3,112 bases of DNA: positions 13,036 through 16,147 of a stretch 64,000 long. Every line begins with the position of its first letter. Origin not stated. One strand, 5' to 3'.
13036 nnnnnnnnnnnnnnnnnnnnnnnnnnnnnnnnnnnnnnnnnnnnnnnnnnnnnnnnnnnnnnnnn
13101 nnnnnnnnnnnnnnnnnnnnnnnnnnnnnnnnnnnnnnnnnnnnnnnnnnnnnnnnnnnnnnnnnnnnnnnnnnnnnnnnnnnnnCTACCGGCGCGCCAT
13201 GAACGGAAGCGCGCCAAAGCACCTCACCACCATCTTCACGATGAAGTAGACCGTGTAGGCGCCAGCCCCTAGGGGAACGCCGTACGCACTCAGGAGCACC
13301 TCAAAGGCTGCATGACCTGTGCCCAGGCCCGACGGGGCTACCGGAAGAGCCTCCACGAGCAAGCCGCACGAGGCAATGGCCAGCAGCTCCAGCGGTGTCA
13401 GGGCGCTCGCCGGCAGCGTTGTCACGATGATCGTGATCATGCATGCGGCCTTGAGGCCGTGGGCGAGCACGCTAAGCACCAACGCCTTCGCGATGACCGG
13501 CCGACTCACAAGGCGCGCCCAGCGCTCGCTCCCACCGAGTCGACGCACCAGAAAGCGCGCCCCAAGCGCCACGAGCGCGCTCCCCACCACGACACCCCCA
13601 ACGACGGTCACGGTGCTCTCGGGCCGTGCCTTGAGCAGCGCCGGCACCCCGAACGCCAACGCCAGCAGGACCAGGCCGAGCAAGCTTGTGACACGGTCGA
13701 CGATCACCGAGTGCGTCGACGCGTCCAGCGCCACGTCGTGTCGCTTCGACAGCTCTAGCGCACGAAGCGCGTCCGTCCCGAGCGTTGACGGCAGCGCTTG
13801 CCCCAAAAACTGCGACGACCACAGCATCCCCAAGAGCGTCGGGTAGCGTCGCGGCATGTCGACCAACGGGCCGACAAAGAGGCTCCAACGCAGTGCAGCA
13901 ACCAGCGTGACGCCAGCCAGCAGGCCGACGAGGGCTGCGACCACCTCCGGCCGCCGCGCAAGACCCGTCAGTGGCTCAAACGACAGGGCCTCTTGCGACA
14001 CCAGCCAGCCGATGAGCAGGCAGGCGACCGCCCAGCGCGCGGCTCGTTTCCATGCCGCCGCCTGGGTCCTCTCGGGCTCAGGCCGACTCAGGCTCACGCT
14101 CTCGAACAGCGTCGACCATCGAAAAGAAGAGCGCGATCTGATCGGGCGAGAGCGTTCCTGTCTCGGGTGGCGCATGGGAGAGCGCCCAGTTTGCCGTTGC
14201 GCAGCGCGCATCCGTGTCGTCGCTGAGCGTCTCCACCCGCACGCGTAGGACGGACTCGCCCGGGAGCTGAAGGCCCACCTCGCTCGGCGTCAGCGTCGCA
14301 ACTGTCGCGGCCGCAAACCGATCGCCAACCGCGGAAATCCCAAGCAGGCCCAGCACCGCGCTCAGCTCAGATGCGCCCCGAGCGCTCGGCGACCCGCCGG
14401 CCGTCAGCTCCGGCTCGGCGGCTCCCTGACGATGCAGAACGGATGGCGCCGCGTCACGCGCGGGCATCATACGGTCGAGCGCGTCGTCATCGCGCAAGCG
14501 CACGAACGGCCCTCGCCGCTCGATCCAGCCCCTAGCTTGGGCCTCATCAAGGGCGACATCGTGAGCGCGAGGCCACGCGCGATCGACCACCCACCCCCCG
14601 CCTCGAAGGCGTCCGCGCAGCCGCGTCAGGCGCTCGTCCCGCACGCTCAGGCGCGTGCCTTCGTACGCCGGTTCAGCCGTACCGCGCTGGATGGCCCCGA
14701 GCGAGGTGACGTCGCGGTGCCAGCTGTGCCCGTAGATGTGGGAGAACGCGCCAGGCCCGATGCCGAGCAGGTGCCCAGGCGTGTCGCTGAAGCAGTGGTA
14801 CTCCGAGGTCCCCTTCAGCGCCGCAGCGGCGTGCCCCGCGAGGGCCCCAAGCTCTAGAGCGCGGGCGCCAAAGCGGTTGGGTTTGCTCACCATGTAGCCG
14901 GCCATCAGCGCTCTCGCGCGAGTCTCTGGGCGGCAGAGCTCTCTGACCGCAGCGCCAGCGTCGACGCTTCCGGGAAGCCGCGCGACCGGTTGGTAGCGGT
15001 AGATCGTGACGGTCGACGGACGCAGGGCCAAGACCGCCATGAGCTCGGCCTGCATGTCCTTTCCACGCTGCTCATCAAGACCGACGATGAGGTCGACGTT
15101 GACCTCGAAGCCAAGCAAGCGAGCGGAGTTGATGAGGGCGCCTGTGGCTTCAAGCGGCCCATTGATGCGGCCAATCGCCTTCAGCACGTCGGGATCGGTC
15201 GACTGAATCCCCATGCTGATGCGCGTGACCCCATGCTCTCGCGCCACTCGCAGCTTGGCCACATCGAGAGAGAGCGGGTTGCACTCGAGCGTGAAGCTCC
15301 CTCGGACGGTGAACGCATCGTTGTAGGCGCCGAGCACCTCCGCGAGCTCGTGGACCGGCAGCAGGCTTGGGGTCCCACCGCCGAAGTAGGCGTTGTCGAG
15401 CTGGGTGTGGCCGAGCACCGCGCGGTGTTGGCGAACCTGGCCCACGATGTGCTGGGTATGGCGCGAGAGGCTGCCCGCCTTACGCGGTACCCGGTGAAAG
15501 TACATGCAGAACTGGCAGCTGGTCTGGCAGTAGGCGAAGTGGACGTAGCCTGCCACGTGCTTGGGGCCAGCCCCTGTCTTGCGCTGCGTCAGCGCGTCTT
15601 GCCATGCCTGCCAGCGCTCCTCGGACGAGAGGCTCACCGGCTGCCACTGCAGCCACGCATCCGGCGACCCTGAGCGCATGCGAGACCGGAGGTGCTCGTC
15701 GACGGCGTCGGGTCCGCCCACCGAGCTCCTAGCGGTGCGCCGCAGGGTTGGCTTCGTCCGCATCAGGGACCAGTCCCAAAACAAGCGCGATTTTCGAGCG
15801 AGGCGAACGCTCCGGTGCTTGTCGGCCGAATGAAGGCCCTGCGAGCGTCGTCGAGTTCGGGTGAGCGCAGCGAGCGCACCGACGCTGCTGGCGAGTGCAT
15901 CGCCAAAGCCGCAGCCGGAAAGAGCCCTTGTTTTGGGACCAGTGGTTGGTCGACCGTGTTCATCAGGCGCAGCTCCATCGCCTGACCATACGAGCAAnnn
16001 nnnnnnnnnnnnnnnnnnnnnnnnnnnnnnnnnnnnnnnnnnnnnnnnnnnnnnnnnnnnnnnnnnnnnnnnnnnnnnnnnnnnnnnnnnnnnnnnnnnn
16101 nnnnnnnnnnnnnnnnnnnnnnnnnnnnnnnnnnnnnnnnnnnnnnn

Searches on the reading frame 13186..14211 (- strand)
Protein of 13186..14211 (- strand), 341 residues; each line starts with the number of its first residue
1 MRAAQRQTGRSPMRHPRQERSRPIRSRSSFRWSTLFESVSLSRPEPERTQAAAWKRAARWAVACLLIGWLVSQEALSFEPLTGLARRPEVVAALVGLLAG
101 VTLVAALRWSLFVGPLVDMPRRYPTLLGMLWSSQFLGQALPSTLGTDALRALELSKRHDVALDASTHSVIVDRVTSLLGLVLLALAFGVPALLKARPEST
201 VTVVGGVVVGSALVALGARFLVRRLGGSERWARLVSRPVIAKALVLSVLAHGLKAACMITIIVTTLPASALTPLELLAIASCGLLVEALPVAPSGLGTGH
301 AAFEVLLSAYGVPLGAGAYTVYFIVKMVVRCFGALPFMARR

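Call 56: search_protein_families(library=pfam, proteins=[window:13186-14211:-], max_evalue=0.01)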
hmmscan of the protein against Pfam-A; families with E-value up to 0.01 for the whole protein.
window:13186-14211:- (341 aa): 1 family
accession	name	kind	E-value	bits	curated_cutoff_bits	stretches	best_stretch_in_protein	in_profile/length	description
PF03706.18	LPG_synthase_TM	-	1.4e-19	71.1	33.4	1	60-319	5-285/302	Lysylphosphatidylglycerol synthase TM region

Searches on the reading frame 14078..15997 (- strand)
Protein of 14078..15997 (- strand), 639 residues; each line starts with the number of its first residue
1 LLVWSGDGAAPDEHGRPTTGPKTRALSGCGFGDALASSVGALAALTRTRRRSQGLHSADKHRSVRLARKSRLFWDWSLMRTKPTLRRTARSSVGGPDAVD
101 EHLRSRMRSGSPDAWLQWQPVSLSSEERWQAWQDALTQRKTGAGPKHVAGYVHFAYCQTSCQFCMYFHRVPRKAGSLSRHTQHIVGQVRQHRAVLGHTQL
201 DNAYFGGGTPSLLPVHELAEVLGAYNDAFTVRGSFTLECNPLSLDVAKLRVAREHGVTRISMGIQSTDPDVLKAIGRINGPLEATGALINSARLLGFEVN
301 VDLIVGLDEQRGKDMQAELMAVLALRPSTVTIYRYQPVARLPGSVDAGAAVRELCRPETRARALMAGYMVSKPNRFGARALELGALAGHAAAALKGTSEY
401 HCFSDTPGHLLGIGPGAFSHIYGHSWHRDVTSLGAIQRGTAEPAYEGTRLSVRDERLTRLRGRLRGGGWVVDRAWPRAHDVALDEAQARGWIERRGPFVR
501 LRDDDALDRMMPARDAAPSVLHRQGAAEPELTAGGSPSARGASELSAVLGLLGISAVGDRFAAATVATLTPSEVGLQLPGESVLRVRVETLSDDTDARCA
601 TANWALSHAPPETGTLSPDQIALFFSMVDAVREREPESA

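Call 4: search_protein_families(library=pfam, proteins=[window:14078-15997:-], max_evalue=0.01)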
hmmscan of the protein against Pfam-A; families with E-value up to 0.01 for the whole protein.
window:14078-15997:- (639 aa): 1 family
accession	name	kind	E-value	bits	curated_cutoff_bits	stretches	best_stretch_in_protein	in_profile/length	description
PF04055.27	Radical_SAM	-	3e-16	60.5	29.5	1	151-314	1-158/166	Radical SAM superfamily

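Call 5: search_protein_families(library=ncbifam, proteins=[window:14078-15997:-], max_evalue=0.01)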
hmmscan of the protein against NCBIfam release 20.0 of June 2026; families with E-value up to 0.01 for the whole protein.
window:14078-15997:- (639 aa): 21 families
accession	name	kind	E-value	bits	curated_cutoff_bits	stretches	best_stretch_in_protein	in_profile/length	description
NF006067.1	PRK08208.1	equivalog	7.3e-34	117.4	380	1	144-420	32-300/427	STM4012 family radical SAM protein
TIGR04107.1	rSAM_HutW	equivalog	1.9e-32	112.6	400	1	114-428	12-318/419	heme anaerobic degradation radical SAM methyltransferase ChuW/HutW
TIGR03994.1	rSAM_HemZ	equivalog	1.2e-27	97.1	321.4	1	146-333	83-274/401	coproporphyrinogen dehydrogenase HemZ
TIGR00539.1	hemN_rel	equivalog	2e-26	93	205.4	1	151-334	4-188/361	radical SAM family heme chaperone HemW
NF006064.0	PRK08207.2-2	equivalog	7.3e-26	91.2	504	1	143-333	140-336/465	coproporphyrinogen III oxidase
TIGR00538.1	hemN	equivalog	1.3e-24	86.9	324.95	1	126-339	30-244/454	oxygen-independent coproporphyrinogen III oxidase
NF005133.0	PRK06582.1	equivalog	4.7e-23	81.8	597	1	148-424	12-281/390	coproporphyrinogen III oxidase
NF006385.0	PRK08629.1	equivalog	1.1e-19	70.6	355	1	144-333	49-234/439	coproporphyrinogen III oxidase family protein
NF006060.0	PRK08207.1-3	equivalog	8.2e-19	67.7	653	1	146-333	148-342/477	coproporphyrinogen III oxidase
NF004567.0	PRK05904.1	equivalog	1.1e-18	67.6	355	1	151-333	10-190/353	coproporphyrinogen III oxidase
NF006066.0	PRK08207.2-5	equivalog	2.8e-17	62.5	1117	1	143-333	186-382/518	coproporphyrinogen III oxidase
NF006061.0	PRK08207.1-4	equivalog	1.7e-14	53.5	702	1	147-333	173-366/501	coproporphyrinogen III oxidase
NF006063.0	PRK08207.2-1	equivalog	9.2e-14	50.9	1074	1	148-333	193-384/518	coproporphyrinogen III oxidase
TIGR04419.1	no_iron_rSAM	equivalog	6.4e-12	45.7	300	1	183-331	25-175/378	HemN-related non-iron pseudo-SAM protein PsgB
NF006059.0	PRK08207.1-1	equivalog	2.4e-11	43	1012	1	147-332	171-363/496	coproporphyrinogen III oxidase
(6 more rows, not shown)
